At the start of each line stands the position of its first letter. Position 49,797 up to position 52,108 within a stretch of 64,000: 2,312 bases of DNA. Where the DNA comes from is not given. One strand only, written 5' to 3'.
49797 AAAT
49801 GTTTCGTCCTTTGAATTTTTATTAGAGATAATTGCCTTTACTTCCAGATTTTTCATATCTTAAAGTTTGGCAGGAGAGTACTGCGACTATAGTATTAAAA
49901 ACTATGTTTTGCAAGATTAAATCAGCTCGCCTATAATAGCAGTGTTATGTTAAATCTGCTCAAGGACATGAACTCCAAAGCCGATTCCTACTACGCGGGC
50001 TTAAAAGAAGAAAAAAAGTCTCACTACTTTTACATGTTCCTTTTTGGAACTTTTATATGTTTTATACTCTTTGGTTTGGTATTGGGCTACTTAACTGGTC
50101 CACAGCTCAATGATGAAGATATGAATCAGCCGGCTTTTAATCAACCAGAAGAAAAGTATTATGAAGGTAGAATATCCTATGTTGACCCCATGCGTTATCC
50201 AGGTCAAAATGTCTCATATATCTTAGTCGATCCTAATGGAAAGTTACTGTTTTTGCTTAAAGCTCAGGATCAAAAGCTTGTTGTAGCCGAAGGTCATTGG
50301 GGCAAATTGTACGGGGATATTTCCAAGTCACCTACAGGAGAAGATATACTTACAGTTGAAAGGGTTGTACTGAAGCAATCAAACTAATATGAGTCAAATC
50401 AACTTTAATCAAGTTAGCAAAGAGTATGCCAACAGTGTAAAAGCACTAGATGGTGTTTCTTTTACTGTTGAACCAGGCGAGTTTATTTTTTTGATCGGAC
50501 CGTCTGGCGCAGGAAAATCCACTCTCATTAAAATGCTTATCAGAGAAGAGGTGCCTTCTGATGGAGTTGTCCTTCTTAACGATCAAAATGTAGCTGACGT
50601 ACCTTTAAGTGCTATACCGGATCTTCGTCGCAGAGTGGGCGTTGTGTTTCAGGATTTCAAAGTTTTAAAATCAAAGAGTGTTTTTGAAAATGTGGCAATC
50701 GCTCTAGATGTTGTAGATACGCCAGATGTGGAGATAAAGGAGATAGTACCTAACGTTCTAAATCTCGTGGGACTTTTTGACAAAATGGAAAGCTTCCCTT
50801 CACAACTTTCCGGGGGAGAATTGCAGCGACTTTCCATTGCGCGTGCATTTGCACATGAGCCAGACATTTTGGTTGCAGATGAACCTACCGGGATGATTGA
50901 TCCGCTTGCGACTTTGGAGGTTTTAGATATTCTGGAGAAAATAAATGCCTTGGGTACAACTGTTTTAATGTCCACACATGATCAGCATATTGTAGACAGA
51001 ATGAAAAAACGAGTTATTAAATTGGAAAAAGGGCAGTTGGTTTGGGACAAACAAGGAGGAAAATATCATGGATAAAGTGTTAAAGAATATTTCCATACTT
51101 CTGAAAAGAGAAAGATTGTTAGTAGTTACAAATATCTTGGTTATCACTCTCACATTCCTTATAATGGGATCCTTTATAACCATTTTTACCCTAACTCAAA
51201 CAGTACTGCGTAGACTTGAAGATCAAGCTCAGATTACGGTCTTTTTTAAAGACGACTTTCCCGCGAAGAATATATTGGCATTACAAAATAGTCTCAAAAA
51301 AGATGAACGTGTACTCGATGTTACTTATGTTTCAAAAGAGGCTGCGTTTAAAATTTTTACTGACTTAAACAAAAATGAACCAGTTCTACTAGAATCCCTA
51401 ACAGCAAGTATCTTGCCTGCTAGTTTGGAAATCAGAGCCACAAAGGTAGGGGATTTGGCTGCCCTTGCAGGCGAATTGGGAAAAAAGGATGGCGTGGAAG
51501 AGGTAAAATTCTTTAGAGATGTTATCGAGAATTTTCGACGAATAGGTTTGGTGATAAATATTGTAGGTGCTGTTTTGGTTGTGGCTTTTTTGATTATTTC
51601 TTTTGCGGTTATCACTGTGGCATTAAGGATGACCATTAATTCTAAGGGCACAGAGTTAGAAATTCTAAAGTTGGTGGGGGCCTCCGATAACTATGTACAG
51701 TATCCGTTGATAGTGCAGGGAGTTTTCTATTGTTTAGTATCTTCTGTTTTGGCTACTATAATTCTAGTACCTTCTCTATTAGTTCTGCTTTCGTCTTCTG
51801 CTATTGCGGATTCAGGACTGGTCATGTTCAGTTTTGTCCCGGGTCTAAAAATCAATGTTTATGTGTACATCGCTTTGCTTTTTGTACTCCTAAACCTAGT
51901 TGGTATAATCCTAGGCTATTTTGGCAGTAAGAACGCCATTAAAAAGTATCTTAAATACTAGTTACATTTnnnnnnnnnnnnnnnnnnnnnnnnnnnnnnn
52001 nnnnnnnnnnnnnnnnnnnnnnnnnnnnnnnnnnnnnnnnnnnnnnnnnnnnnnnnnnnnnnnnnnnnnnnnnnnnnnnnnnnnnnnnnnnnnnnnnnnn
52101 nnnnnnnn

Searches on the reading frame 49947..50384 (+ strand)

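Call 3: search_protein_families(library=pfam, proteins=[window:49947-50384:+], max_evalue=1)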
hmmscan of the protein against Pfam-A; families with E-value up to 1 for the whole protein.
window:49947-50384:+ (146 aa): 1 family
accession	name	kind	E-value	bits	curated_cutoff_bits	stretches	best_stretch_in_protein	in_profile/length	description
PF19727.4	DUF6219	-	0.052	13.9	27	1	14-41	18-43/69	Family of unknown function (DUF6219)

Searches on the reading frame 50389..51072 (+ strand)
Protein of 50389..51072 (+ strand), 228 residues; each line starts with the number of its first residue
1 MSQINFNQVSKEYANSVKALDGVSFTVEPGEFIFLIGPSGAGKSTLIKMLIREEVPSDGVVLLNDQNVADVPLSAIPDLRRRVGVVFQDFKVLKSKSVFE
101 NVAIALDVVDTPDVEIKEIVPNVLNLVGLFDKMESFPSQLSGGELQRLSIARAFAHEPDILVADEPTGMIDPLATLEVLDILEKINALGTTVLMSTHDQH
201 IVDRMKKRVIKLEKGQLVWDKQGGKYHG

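Call 3: search_protein_families(library=pfam, proteins=[window:50389-51072:+], max_evalue=1)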
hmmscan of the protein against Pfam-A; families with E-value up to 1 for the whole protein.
window:50389-51072:+ (228 aa): 42 families (the best 25 are shown)
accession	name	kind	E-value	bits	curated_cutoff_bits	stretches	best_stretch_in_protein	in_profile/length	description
PF00005.33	ABC_tran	-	2.4e-34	119.3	25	1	20-167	1-136/137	ABC transporter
PF13304.12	AAA_21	-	4.6e-07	30.6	27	2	32-50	1-19/304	AAA domain, putative AbiEii toxin, Type IV TA system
PF13401.12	AAA_22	-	2.6e-05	25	27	1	31-85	6-36/130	AAA domain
PF03193.22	RsgA_GTPase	-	0.00017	21.9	30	1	20-54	97-130/174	RsgA GTPase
PF13555.12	AAA_29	-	0.0002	21.5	27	1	20-47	12-39/61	P-loop containing region of AAA domain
PF13191.12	AAA_16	-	0.00032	21.7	32.6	1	28-75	23-68/167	AAA ATPase domain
PF02492.25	cobW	-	0.0013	18.8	20.7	1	33-67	3-38/180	CobW/HypB/UreG, nucleotide-binding domain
PF13671.12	AAA_33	-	0.0022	18.8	27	1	33-65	2-31/143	AAA domain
PF20720.3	nSTAND3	-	0.0023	18.1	27.2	1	31-56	18-43/155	Novel STAND NTPase 3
PF25199.1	nSTAND_NTPase5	-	0.004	17.4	34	1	29-86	40-101/145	Novel STAND NTPase 5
PF03215.21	Rad17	-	0.0052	17.2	23.8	1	19-57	34-72/186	Rad17 P-loop domain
PF01695.23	IstB_IS21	-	0.0052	16.8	24.1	1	2-47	65-109/238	IstB-like ATP binding protein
PF13238.12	AAA_18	-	0.0069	17.3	29.4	1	33-53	1-21/128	AAA domain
PF06414.18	Zeta_toxin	-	0.0073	16.2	22.3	1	32-65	18-51/199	Zeta toxin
PF02463.25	SMC_N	-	0.011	15.6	40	0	30-48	23-42/220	RecF/RecN/SMC N terminal domain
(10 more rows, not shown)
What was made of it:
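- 50389..51075 (+): ftsE (ABC ATPase). It overlaps ftsX by 8 nt. Call 3 (ABC_tran, E 2.4e-34).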

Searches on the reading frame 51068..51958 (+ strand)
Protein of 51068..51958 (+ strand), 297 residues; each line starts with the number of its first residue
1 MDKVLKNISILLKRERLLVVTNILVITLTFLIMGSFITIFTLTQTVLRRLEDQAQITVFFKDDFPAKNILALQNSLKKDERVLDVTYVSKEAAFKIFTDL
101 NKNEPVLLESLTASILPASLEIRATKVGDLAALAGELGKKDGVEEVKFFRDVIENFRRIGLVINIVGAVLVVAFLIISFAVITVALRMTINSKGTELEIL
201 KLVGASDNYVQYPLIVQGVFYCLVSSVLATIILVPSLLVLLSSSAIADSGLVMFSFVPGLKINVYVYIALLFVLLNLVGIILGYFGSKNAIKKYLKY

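Call 3: search_protein_families(library=pfam, proteins=[window:51068-51958:+], max_evalue=1)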
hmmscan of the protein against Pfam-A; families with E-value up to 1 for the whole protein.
window:51068-51958:+ (297 aa): 5 families
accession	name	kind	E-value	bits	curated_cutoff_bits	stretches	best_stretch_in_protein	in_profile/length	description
PF18075.7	FtsX_ECD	-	2.1e-17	63.9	23.5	1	55-146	2-96/96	FtsX extracellular domain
PF02687.27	FtsX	-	2.1e-09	37.9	25.5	1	169-293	2-118/120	FtsX-like permease C-terminal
PF03672.18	UPF0154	-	0.0022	18.3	27.1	1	273-296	2-25/60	Uncharacterised protein family (UPF0154)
PF23357.1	DUF7088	-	0.081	13.5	27.8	1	42-67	10-35/105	Domain of unknown function (DUF7088)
PF15588.11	Imm10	-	0.22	12.2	28.6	1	45-84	6-45/105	Immunity protein 10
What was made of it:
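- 51068..51961 (+): ftsX (extracellular domain plus permease domain). Call 3 (FtsX_ECD E 2.1e-17; FtsX E 2.1e-9).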
